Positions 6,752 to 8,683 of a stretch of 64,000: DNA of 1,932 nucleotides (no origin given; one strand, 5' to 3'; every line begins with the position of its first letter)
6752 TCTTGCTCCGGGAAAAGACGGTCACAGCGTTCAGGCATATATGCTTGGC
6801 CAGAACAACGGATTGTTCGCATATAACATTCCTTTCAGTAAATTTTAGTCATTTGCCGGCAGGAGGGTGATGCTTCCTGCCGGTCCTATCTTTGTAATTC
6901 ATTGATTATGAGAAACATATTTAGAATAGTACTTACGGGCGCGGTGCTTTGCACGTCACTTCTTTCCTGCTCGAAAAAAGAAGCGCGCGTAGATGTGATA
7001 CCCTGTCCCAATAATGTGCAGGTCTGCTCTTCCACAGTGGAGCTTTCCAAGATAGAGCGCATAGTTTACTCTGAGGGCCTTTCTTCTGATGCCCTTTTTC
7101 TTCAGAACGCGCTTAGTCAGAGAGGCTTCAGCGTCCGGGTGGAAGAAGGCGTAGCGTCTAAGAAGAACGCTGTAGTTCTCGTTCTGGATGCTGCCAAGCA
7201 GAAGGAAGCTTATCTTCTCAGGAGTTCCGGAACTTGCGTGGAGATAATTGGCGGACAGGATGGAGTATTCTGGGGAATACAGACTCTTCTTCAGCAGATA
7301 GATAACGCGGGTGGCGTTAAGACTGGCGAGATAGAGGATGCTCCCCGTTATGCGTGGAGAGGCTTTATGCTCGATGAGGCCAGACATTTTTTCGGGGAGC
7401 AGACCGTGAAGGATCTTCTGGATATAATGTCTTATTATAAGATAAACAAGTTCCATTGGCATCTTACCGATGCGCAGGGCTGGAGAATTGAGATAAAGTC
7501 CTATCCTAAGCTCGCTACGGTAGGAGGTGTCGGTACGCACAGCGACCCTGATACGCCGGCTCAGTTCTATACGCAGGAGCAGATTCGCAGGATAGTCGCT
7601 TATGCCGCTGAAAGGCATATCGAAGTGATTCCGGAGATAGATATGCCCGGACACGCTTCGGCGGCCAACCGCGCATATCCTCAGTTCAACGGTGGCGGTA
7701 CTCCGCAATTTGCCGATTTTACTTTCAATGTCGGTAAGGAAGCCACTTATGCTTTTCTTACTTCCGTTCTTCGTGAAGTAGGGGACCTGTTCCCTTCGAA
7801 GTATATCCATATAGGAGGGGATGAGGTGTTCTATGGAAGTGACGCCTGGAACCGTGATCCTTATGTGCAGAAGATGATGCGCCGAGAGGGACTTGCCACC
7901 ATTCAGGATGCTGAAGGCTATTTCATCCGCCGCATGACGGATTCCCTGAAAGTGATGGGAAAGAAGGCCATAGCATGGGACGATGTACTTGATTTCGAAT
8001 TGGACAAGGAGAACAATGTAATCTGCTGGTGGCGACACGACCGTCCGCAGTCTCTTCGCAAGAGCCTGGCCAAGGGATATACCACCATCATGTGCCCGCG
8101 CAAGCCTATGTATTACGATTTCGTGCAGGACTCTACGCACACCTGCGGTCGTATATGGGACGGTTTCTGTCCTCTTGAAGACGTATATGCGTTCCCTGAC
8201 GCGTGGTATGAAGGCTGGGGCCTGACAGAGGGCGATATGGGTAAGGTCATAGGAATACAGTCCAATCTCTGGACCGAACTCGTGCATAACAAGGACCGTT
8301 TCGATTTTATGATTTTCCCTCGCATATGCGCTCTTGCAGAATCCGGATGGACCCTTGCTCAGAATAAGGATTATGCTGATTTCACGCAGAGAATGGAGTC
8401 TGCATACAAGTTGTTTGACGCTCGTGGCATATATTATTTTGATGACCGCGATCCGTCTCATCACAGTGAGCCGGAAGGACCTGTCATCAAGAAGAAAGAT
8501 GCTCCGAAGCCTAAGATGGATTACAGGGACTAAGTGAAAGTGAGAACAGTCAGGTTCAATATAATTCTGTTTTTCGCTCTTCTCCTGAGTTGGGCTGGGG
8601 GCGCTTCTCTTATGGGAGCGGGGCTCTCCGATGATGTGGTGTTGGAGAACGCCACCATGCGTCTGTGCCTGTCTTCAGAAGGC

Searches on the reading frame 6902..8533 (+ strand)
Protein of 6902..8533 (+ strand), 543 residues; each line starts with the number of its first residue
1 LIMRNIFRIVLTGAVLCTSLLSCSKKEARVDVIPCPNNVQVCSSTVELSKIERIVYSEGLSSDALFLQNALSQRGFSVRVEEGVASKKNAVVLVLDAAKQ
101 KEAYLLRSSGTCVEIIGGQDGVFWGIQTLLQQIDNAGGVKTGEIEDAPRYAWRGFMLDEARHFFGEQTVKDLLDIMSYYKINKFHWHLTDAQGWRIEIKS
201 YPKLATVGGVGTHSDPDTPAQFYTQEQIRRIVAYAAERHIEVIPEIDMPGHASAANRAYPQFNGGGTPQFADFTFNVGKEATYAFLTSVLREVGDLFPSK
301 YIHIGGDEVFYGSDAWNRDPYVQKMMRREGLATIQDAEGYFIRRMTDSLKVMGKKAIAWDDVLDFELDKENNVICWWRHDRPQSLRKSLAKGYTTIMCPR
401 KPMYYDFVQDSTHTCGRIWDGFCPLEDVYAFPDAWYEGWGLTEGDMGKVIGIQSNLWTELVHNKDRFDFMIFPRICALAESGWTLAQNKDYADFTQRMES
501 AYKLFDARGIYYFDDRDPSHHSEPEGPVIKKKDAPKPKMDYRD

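Call 82: search_protein_families(library=pfam, proteins=[window:6902-8533:+], max_evalue=0.00001)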
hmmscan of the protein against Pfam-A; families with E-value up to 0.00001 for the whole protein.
window:6902-8533:+ (543 aa): 2 families
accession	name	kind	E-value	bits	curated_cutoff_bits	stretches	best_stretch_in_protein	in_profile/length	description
PF00728.28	Glyco_hydro_20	-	8.8e-111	371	22.3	1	150-484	1-346/348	Glycosyl hydrolase family 20, catalytic domain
PF02838.20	Glyco_hydro_20b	-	5e-17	63.2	26.1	1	31-147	3-124/124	Glycosyl hydrolase family 20, domain 2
